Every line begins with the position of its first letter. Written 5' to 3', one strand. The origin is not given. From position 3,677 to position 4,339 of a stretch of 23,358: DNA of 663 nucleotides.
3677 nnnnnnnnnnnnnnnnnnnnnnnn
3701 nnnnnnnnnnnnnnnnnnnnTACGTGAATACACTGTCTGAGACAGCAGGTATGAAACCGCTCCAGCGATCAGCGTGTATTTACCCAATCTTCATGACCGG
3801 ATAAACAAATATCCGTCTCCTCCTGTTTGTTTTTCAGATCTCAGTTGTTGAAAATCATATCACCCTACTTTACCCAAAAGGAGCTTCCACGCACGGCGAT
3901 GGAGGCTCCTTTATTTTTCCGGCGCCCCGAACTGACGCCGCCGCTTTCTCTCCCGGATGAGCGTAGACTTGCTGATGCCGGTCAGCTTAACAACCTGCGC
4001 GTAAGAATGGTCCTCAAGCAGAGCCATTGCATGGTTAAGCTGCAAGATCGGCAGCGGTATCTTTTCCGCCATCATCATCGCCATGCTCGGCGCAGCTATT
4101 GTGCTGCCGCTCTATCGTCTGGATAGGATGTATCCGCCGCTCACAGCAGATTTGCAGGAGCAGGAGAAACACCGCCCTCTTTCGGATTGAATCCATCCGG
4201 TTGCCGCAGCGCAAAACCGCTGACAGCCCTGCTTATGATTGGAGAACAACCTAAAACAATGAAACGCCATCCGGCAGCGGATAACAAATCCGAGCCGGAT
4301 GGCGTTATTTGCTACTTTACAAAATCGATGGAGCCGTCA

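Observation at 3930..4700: Gene-fragment junkyard with duplicated ends: direct repeat of the resolvase 3' end and inverted repeats of an MDR dehydrogenase 3' end, 15 kb apart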

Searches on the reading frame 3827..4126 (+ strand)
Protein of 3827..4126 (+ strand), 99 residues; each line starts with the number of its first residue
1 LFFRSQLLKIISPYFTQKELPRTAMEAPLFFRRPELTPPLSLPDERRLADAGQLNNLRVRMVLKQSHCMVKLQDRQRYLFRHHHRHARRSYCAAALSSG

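Call 9: search_protein_families(library=pfam, proteins=[window:3827-4126:+], max_evalue=0.01)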
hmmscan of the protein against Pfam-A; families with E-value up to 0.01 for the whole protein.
window:3827-4126:+ (99 aa): 0 families

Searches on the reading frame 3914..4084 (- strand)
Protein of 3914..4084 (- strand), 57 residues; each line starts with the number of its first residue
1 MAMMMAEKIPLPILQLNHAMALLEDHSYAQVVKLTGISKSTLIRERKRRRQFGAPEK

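Call 46: find_encoding_contigs(protein=P0167, flank=5000, max_places=6)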
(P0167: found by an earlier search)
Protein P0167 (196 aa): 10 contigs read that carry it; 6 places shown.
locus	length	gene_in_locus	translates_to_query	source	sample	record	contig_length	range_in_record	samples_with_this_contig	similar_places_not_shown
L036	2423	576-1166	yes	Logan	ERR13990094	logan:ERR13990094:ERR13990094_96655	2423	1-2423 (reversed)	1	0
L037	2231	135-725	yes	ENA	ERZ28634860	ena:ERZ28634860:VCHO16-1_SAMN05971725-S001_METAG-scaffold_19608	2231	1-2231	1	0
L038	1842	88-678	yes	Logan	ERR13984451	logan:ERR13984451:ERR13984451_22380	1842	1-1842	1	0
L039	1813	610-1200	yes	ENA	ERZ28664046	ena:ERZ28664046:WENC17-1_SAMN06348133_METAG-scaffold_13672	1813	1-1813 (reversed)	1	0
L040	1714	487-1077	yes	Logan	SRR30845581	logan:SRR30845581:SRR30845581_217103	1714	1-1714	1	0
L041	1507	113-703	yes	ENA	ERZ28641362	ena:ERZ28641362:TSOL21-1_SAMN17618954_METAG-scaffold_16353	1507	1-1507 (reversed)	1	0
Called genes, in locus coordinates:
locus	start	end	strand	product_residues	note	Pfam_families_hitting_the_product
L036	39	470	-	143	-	-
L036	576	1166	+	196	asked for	PF00239:Resolvase, PF02796:HTH_7 (faint)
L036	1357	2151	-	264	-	-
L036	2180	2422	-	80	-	?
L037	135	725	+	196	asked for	PF00239:Resolvase, PF02796:HTH_7 (faint)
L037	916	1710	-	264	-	-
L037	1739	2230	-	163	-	?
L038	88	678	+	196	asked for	PF00239:Resolvase, PF02796:HTH_7 (faint)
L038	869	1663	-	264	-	-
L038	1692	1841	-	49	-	?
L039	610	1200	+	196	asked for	PF00239:Resolvase, PF02796:HTH_7 (faint)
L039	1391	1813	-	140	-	?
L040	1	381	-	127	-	?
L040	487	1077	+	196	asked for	PF00239:Resolvase, PF02796:HTH_7 (faint)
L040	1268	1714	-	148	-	?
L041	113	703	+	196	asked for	PF00239:Resolvase, PF02796:HTH_7 (faint)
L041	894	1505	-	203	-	?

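Call 50: find_encoding_contigs(protein=P0173, flank=10000, max_places=8)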
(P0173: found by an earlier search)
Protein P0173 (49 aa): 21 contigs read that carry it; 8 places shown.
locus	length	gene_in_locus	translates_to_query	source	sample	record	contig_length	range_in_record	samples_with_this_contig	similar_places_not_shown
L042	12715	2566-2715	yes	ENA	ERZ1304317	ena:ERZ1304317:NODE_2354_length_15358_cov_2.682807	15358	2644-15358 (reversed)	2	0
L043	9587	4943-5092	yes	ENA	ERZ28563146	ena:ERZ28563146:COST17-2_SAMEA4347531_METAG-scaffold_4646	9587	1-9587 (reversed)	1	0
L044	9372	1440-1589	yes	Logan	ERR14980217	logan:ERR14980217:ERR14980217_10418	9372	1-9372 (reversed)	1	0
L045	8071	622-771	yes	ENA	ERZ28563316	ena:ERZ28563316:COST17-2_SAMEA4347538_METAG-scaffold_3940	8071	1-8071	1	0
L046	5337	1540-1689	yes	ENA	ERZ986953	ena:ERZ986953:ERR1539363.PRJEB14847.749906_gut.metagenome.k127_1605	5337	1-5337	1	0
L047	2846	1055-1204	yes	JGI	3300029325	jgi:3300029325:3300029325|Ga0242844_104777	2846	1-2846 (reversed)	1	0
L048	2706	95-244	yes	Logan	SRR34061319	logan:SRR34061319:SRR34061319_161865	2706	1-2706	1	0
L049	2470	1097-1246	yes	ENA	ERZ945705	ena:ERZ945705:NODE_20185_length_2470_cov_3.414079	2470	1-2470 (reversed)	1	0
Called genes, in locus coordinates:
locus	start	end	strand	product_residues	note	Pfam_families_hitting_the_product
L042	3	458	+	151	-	?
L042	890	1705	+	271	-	PF00142:Fer4_NifH (faint), PF01656:CbiA, PF06564:CBP_BcsQ, PF09140:MipZ, PF10609:ParA (weak), PF13614:AAA_31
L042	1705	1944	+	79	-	PF23807:RHH_10 (weak)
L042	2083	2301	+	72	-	-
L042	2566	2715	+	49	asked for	PF18010:HTH_49 (weak)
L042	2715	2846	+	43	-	-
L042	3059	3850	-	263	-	PF12833:HTH_18, PF00165:HTH_AraC (weak)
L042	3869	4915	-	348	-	PF00356:LacI, PF13407:Peripla_BP_4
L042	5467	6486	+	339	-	PF00532:Peripla_BP_1, PF13407:Peripla_BP_4, PF13377:Peripla_BP_3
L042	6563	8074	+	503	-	PF00005:ABC_tran, PF13304:AAA_21 (faint), PF00005:ABC_tran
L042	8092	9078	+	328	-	PF02653:BPD_transp_2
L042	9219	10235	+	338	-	PF01408:GFO_IDH_MocA, PF02629:CoA_binding (faint), PF03447:NAD_binding_3 (weak), PF02894:GFO_IDH_MocA_C, PF22725:GFO_IDH_MocA_C3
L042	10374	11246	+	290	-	PF01261:AP_endonuc_2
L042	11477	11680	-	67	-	-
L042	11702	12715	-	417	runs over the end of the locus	PF13173:AAA_14, PF13635:DUF4143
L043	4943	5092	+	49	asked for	PF18010:HTH_49 (weak)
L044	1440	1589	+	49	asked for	PF18010:HTH_49 (weak)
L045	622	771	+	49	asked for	PF18010:HTH_49 (weak)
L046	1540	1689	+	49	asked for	PF18010:HTH_49 (weak)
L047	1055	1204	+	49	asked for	PF18010:HTH_49 (weak)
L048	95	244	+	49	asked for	PF18010:HTH_49 (weak)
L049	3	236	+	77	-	?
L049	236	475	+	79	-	PF23807:RHH_10 (weak)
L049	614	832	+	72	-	-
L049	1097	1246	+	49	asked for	PF18010:HTH_49 (weak)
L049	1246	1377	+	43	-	-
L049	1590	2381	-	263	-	PF12833:HTH_18, PF00165:HTH_AraC (weak)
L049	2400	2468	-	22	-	?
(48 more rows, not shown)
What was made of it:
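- T junctions were found in samples other than those listed for the K junctions (calls 46, 50).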

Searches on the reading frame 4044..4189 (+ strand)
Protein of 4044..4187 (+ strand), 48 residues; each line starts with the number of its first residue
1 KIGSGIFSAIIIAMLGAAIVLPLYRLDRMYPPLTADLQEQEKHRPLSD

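Call 11: search_protein_families(library=ncbifam, proteins=[window:4044-4189:+], max_evalue=0.01)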
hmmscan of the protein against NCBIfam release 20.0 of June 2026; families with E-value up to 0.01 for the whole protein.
window:4044-4189:+ (48 aa): 0 families

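Call 32: find_homologous_proteins(query=window:4044-4187:+, max_evalue=0.01)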
Query seq(48 aa) (48 aa): 4 proteins with E <= 0.01 among 5 candidates.
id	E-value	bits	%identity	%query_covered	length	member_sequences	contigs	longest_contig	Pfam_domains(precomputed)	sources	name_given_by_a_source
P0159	2.7e-20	88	95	90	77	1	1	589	-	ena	-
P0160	7.8e-17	77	95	83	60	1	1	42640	-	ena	-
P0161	2.7e-16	75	83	100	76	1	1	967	-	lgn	-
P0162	2.2e-9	54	94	65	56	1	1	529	-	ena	-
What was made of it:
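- Tried and rejected: The word-indexed search returned only four short remnants (call 32).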

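Call 35: find_encoding_contigs(protein=P0161, flank=5000, max_places=3)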
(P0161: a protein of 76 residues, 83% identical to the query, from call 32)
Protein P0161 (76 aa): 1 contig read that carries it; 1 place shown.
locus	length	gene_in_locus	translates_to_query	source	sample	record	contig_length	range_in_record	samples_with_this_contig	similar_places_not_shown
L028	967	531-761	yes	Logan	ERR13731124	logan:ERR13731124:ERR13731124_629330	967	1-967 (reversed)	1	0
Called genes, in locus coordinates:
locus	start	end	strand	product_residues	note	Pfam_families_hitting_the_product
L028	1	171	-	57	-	?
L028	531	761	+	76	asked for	-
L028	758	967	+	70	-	?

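Call 36: find_encoding_contigs(protein=P0160, flank=10000, max_places=2)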
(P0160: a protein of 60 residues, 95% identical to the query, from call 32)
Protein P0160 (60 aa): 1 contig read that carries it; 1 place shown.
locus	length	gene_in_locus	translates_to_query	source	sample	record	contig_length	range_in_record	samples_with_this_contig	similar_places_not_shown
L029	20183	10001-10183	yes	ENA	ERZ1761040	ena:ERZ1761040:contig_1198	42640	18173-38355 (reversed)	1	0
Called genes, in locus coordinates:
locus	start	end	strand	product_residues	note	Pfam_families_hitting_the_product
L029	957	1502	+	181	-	PF12833:HTH_18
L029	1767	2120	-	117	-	-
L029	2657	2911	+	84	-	-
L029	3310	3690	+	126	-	PF00356:LacI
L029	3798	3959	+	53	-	-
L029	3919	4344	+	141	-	PF13377:Peripla_BP_3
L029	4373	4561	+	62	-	-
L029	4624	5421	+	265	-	PF03401:TctC, PF12974:Phosphonate-bd (weak)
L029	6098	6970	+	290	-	PF01970:TctA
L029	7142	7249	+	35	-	-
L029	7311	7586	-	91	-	-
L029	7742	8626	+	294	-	PF12831:FAD_oxidored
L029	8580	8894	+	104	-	PF12831:FAD_oxidored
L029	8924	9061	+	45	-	-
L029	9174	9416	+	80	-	-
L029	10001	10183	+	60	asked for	-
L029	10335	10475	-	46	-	-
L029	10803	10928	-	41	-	-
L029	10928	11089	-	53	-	-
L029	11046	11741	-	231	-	PF01656:CbiA, PF06564:CBP_BcsQ, PF09140:MipZ, PF10609:ParA (weak), PF13614:AAA_31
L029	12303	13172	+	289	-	-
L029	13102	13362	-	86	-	-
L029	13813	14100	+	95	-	-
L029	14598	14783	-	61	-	-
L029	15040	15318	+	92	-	PF13173:AAA_14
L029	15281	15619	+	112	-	PF13173:AAA_14 (weak)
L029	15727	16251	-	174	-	-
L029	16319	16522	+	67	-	-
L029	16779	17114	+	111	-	-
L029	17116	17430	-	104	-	PF01261:AP_endonuc_2 (weak)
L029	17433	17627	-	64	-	-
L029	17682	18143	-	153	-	-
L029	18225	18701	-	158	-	-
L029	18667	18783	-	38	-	-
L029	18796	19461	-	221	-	-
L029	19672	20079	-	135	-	-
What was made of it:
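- Tried and rejected: L029 is an error-ridden long-read assembly and was unusable (call 36).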

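Call 42: search_protein_representatives(protein=window:4044-4187:+)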
Query: 48 residues. Proteins with E-value up to 0.001 (for the whole library): 6; up to 1e-10: 2; up to 1e-30: 0. The best 6 are listed.
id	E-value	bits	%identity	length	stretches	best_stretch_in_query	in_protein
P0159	8.5e-21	87.5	96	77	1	3-48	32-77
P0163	2.2e-11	58.5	89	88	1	14-48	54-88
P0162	6.9e-10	53.9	91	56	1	14-45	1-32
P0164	1.4e-06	43.7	53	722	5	20-36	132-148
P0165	3.9e-06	42.3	45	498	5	23-42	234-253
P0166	1.3e-04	37.6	33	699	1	14-43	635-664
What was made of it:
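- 4044..4189 (+): C-terminal remnant (last TM helix plus cytoplasmic tail, 48 codons) of an MFS_2/GPH-type sugar transporter. It is joined to the resolvase remnant at 4043/4044-4046 with at most 2 nt of microhomology. The exhaustive search (call 42) found no intact parent gene.
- Tried and rejected: The exhaustive HMMER search of 1.84 billion representatives returned no convincing full-length parent (call 42).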
